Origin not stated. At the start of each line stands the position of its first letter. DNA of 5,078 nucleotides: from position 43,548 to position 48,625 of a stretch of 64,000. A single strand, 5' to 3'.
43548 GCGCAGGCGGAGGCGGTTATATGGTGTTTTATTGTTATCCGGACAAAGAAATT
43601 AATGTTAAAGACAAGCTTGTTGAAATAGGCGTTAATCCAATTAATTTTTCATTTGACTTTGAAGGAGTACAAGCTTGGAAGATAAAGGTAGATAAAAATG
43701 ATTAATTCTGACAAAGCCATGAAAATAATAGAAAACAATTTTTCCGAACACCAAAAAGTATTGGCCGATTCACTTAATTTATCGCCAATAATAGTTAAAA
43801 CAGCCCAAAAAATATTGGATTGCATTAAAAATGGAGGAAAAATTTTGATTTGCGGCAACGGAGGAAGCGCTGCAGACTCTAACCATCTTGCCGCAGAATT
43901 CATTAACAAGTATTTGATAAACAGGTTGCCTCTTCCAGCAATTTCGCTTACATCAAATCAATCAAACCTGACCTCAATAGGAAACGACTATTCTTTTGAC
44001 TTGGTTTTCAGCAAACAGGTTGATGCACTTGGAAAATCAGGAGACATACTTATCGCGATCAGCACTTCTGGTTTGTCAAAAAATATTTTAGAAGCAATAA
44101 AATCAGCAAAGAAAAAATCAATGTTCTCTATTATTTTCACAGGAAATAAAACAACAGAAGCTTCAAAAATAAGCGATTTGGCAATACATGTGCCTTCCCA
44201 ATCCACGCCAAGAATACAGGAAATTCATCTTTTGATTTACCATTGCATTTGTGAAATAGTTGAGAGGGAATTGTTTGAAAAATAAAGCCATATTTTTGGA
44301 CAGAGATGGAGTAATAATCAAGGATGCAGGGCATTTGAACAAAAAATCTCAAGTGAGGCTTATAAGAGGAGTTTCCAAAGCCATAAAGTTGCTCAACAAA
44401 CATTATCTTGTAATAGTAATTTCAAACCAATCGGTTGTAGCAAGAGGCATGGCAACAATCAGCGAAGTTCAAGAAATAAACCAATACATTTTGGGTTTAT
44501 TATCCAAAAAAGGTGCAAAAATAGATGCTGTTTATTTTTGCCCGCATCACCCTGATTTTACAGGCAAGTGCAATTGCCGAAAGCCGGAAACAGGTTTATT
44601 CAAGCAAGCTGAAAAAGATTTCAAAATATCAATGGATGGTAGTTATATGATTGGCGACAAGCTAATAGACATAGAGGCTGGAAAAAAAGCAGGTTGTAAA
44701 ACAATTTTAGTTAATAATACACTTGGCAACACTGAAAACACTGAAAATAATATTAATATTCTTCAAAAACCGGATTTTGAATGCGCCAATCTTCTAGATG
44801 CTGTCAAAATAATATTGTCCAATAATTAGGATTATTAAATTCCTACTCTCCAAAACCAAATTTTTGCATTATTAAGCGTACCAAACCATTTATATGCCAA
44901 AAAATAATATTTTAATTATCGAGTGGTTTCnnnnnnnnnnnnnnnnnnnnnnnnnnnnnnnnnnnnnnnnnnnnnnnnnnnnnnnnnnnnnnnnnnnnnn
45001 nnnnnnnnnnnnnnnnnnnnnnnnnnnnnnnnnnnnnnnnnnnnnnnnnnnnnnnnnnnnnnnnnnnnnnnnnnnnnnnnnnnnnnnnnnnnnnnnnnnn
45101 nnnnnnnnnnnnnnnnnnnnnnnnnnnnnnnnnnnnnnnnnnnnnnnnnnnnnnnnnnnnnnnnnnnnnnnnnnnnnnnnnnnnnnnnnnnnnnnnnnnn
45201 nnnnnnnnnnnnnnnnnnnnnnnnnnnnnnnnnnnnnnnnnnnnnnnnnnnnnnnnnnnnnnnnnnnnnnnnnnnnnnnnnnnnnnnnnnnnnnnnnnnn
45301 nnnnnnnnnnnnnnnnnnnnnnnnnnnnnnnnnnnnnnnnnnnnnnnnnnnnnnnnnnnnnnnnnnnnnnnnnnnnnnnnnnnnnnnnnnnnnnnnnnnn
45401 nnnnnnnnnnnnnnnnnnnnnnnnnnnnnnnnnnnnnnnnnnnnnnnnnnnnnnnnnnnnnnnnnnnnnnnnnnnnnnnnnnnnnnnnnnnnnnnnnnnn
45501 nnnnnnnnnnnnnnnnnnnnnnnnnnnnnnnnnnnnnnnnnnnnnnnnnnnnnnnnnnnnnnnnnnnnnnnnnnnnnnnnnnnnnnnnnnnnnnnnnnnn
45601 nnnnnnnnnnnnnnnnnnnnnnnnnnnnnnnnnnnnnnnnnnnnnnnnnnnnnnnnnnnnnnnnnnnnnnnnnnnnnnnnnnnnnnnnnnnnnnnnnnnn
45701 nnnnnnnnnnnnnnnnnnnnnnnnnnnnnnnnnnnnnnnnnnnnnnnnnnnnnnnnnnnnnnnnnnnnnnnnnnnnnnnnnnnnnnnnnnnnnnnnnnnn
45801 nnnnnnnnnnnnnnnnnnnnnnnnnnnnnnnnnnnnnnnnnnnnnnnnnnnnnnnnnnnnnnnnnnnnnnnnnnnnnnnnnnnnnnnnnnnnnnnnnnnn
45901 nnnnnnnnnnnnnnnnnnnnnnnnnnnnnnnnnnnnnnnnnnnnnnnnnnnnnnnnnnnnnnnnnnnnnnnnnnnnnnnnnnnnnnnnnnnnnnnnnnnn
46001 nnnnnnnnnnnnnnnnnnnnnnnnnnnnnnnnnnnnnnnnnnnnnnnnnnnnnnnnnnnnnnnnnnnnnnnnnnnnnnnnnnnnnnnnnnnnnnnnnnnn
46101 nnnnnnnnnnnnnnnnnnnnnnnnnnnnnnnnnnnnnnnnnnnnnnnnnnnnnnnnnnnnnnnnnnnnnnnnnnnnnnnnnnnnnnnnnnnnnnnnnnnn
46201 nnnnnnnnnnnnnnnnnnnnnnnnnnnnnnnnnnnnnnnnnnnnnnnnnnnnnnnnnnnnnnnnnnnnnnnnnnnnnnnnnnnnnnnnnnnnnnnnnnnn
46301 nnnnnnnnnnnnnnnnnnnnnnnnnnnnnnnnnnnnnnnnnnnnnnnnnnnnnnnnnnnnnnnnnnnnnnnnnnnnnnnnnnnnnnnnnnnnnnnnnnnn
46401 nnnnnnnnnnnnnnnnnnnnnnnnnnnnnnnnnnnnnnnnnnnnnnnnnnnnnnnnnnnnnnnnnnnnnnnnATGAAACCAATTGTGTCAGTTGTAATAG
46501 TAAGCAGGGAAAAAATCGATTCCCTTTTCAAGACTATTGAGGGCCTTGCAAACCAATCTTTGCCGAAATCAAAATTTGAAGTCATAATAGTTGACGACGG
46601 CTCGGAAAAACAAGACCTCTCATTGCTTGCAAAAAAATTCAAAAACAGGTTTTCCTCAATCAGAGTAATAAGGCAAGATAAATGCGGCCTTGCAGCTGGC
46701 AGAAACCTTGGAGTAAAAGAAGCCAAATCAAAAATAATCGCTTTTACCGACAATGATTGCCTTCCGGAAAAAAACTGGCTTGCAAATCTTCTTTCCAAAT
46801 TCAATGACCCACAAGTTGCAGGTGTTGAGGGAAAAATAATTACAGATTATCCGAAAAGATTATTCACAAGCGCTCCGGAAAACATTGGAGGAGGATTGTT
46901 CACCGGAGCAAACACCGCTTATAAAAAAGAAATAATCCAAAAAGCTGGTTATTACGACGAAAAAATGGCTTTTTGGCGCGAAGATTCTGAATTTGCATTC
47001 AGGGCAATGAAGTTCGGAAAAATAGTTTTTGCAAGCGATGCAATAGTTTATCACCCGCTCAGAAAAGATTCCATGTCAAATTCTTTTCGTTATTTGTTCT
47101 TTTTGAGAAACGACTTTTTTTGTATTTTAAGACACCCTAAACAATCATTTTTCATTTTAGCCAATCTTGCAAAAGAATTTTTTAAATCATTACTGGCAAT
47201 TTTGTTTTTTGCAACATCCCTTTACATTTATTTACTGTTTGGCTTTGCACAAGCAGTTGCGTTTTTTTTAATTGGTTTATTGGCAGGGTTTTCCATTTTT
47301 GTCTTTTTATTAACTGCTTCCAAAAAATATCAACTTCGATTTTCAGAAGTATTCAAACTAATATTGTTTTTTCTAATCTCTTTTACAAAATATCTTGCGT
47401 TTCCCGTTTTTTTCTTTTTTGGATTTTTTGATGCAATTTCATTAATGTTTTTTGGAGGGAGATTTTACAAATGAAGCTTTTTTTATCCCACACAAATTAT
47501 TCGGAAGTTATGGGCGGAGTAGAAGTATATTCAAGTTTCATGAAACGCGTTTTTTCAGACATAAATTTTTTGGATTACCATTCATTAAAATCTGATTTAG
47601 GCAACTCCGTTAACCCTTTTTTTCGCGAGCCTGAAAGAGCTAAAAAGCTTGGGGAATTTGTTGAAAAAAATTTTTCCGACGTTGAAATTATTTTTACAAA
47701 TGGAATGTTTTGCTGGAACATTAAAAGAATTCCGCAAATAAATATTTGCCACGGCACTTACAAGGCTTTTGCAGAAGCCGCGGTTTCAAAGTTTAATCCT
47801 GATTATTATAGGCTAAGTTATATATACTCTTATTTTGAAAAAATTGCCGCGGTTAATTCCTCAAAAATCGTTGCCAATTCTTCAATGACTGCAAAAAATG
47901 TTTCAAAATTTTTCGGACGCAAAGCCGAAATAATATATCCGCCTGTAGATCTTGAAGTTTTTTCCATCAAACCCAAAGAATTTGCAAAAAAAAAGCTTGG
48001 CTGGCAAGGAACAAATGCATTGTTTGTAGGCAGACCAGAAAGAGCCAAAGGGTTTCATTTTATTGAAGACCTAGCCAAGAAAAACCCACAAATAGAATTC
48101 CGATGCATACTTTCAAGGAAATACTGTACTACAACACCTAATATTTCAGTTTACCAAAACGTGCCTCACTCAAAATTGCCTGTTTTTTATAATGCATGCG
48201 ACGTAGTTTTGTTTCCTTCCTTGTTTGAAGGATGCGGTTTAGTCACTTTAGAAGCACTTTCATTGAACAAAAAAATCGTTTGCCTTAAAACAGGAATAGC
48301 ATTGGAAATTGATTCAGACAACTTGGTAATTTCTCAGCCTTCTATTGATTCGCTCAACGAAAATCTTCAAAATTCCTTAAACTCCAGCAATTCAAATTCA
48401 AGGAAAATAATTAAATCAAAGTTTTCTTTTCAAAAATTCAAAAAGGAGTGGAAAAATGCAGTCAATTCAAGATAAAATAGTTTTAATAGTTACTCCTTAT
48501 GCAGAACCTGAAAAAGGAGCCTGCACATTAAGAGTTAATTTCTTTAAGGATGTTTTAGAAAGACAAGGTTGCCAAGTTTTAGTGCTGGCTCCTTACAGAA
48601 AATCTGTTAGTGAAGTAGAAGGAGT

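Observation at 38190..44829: GDP-heptose operon next to a colitose-type 3,6-dideoxy module: possible GDP-3,6-dideoxyheptose (or colitose) in an archaeal glycan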

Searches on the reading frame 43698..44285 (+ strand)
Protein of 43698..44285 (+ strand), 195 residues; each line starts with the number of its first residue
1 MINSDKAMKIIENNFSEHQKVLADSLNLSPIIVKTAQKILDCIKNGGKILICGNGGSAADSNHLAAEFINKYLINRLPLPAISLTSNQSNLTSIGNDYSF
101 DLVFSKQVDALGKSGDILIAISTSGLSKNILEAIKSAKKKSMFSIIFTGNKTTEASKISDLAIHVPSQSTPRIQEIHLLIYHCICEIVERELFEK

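Call 3: search_protein_families(library=ncbifam, proteins=[window:43698-44285:+], max_evalue=0.00001)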
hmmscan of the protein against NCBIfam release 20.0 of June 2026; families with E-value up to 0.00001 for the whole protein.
window:43698-44285:+ (195 aa): 12 families
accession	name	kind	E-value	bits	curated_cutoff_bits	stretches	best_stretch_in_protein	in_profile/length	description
NF010546.0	PRK13936.1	equivalog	1.8e-63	213.9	276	1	9-194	5-194/197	phosphoheptose isomerase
TIGR00441.1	gmhA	equivalog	3.7e-58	196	209.45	1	38-189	3-154/154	D-sedoheptulose 7-phosphate isomerase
NF001628.0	PRK00414.1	equivalog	2.7e-46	157.6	265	1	9-192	4-190/192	D-sedoheptulose 7-phosphate isomerase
NF008138.0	PRK10886.1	equivalog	1.8e-42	145.3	352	1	19-194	14-192/196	DnaA initiator-associating protein DiaA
NF010547.0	PRK13938.1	equivalog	3.6e-39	134.5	320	1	12-193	12-192/196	D-sedoheptulose 7-phosphate isomerase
NF009222.0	PRK12570.1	subfamily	1.8e-08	33.6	255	1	7-165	30-189/307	N-acetylmuramic acid 6-phosphate etherase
NF040776.2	AlsR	equivalog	3.8e-07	29.3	400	1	109-172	171-234/279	transcriptional repressor AlsR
TIGR03127.2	RuMP_HxlB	equivalog_domain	5.4e-07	29.7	160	1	113-170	71-128/178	6-phospho-3-hexuloisomerase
NF003915.0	PRK05441.1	subfamily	5.9e-07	28.8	168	1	6-165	22-182/300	N-acetylmuramic acid 6-phosphate etherase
NF008458.0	PRK11337.1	equivalog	1.1e-06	27.9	378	1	110-172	184-246/293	MurR/RpiR family transcriptional regulator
NF041755.1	RuMP_HxlAB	equivalog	2.5e-06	26.7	500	0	113-170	287-344/391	bifunctional 3-hexulose-6-phosphate synthase/6-phospho-3-hexuloisomerase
NF002805.0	PRK02947.1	subfamily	8.4e-06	25.1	135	0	29-155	23-148/247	sugar isomerase domain-containing protein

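Call 4: search_protein_families(library=pfam, proteins=[window:43698-44285:+], max_evalue=0.00001)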
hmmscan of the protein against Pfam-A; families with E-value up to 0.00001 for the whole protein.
window:43698-44285:+ (195 aa): 2 families
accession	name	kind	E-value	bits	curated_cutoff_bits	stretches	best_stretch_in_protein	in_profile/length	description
PF13580.11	SIS_2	-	2.5e-24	86.3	27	1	31-148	20-137/138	SIS domain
PF01380.27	SIS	-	4e-07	30.4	25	1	108-168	47-107/131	SIS domain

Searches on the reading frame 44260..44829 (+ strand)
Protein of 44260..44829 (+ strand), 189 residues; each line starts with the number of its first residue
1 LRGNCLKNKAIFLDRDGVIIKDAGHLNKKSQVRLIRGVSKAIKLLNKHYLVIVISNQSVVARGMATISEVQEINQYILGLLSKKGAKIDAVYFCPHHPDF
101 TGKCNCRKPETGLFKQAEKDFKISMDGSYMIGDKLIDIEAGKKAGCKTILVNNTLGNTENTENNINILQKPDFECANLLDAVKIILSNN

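Call 3: search_protein_families(library=ncbifam, proteins=[window:44260-44829:+], max_evalue=0.00001)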
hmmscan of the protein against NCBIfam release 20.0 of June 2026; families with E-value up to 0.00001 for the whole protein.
window:44260-44829:+ (189 aa): 14 families
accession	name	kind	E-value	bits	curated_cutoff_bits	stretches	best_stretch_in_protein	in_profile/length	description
NF006506.0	PRK08942.1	equivalog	2.8e-45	154.1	178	1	8-166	3-162/182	D-glycero-beta-D-manno-heptose 1,7-bisphosphate 7-phosphatase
TIGR00213.1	GmhB_yaeD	subfamily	2.6e-37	128.2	149.6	1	8-162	1-161/176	D-glycero-beta-D-manno-heptose 1,7-bisphosphate 7-phosphatase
TIGR01656.1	Histidinol-ppas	subfamily_domain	5.1e-35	120.6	84.15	1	9-151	1-146/149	histidinol-phosphate phosphatase domain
NF050049.1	HBPPhtaseGmhB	domain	4e-34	117.9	250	1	6-161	1-154/171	D-glycero-alpha-D-manno-heptose-1,7-bisphosphate 7-phosphatase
TIGR01662.1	HAD-SF-IIIA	subfamily_domain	7.4e-34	116.9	44.6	1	9-152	1-139/141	HAD-IIIA family hydrolase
NF005264.0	PRK06769.1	equivalog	3.8e-26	91.9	217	1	8-187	4-173/175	HAD-IIIA family hydrolase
NF003937.0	PRK05446.1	equivalog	7.9e-21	74.4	443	1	7-159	2-156/355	bifunctional histidinol-phosphatase/imidazoleglycerol-phosphate dehydratase HisB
TIGR01261.1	hisB_Nterm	equivalog_domain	3.5e-18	65.6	140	1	8-154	1-149/161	histidinol-phosphatase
NF009804.0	PRK13288.1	equivalog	1.1e-08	34.8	218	1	106-186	136-211/215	pyrophosphatase PpaX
TIGR01460.1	HAD-SF-IIA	subfamily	5.7e-08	32.8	100.15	0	108-152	197-244/246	HAD-IIA family hydrolase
TIGR02253.1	CTE7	subfamily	1.3e-07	31.7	169.75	1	104-180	146-219/221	TIGR02253 family HAD-type hydrolase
TIGR01664.1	DNA-3'-Pase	equivalog_domain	3.1e-06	27.2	107.65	1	35-134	44-136/167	DNA 3'-phosphatase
TIGR01452.1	PGP_euk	subfamily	5.6e-06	26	201.95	0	108-167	202-262/279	phosphoglycolate/pyridoxal phosphate family phosphatase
TIGR01668.1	YqeG_hyp_ppase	hypoth_equivalog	7e-06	25.7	89.1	0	104-156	87-140/170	YqeG family HAD IIIA-type phosphatase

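Call 4: search_protein_families(library=pfam, proteins=[window:44260-44829:+], max_evalue=0.00001)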
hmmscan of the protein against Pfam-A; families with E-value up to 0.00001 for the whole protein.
window:44260-44829:+ (189 aa): 4 families
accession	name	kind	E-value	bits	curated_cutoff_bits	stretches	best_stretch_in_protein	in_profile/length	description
PF13242.12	Hydrolase_like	-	3.3e-13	49.8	22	1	106-180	2-74/75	HAD-hyrolase-like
PF13419.12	HAD_2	-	5.1e-09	36.9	23.8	1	106-151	133-178/178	Haloacid dehalogenase-like hydrolase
PF08645.17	PNK3P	-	1.4e-06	28.6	22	1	14-134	6-126/161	Polynucleotide kinase 3 phosphatase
PF00702.32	Hydrolase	-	8.1e-06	26.8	26.4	0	31-145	96-191/191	haloacid dehalogenase-like hydrolase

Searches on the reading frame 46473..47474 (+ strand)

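Call 3: search_protein_families(library=ncbifam, proteins=[window:46473-47474:+], max_evalue=0.00001)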
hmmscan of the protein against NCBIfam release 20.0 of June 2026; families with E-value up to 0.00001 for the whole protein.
window:46473-47474:+ (333 aa): 13 families
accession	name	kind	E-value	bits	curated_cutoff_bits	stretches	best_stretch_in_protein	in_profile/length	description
NF041875.1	EPS_EpsD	equivalog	6.5e-32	111.2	370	1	5-203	1-215/325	exopolysaccharide biosynthesis glycosyltransferase EpsD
TIGR03965.1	mycofact_glyco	equivalog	1.7e-30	106.3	280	1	4-143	75-212/467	mycofactocin biosynthesis glycosyltransferase MftF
NF007482.0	PRK10073.1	equivalog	1e-13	51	423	1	3-107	6-107/334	glycosyltransferase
NF041394.1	GtaseAglG_Halo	equivalog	2.1e-13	50.2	440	1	5-127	3-124/304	glucosyl-dolichyl phosphate glucuronosyltransferase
NF038302.1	EPS_HpsE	equivalog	3.6e-13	49.2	300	1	6-126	4-128/307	hormogonium polysaccharide biosynthesis glycosyltransferase HpsE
NF038299.1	EPS_HpsN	equivalog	1.6e-12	47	425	1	3-124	1-121/317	hormogonium polysaccharide biosynthesis glycosyltransferase HpsN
TIGR03937.1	PgaC_IcaA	equivalog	1e-11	44.5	422.3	1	3-120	45-161/407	poly-beta-1,6-N-acetyl-D-glucosamine synthase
NF047683.1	TeichurnBiosyTuaG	equivalog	1.4e-09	38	400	1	2-106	5-107/252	teichuronic acid biosynthesis protein TuaG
TIGR03111.1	glyc2_xrt_Gpos1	hypoth_equivalog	4.9e-09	35.5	363.95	1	3-125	49-172/439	TIGR03111 family XrtG-associated glycosyltransferase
TIGR04283.1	glyco_like_mftF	equivalog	8.5e-09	35.3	182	1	6-191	2-182/221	TIGR04283 family arsenosugar biosynthesis glycosyltransferase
TIGR01556.1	rhamnosyltran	subfamily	9.5e-09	34.8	200.55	0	28-131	15-120/281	rhamnosyltransferase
NF050819.1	PolSacchBiosHfsG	equivalog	1.3e-07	31.1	500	1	30-107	34-114/302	polysaccharide biosynthesis protein HfsG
TIGR04242.1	nodulat_NodC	equivalog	4.3e-06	26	550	1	3-124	48-170/395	chitooligosaccharide synthase NodC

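Call 4: search_protein_families(library=pfam, proteins=[window:46473-47474:+], max_evalue=0.00001)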
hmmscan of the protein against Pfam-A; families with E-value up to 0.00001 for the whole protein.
window:46473-47474:+ (333 aa): 3 families
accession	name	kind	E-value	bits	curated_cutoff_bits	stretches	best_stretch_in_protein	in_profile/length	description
PF00535.33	Glycos_transf_2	-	1.6e-25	90.4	23.3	1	6-151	1-142/168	Glycosyl transferase family 2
PF13641.12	Glyco_tranf_2_3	-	1.4e-10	42.1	27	1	5-194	3-211/230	Glycosyltransferase like family 2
PF10111.15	Glyco_tranf_2_2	-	2e-09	37.8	27.3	1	32-108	27-104/276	Glycosyltransferase like family 2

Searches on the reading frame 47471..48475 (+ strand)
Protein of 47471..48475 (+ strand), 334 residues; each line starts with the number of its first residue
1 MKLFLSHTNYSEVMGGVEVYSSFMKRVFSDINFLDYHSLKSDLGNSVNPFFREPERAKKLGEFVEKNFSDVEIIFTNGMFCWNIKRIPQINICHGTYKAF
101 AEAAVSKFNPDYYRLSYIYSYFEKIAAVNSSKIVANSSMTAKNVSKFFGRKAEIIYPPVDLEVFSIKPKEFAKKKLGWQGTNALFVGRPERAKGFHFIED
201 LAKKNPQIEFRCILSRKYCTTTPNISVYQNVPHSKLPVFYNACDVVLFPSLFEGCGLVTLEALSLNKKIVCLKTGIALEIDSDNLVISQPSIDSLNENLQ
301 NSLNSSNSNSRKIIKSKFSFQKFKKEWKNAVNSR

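Call 8: search_protein_families(library=ncbifam, proteins=[window:47471-48475:+], max_evalue=1e-8)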
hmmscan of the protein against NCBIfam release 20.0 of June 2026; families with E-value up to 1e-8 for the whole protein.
window:47471-48475:+ (334 aa): 2 families
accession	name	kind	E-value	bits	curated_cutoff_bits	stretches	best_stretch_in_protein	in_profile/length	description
TIGR04047.1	MSMEG_0565_glyc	hypoth_equivalog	5.2e-10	38.9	259.85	0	221-310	256-346/373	MSMEG_0565 family glycosyltransferase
TIGR02149.1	glgA_Coryne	subfamily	3.9e-09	36.1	302.4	0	227-284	268-325/391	glycogen synthase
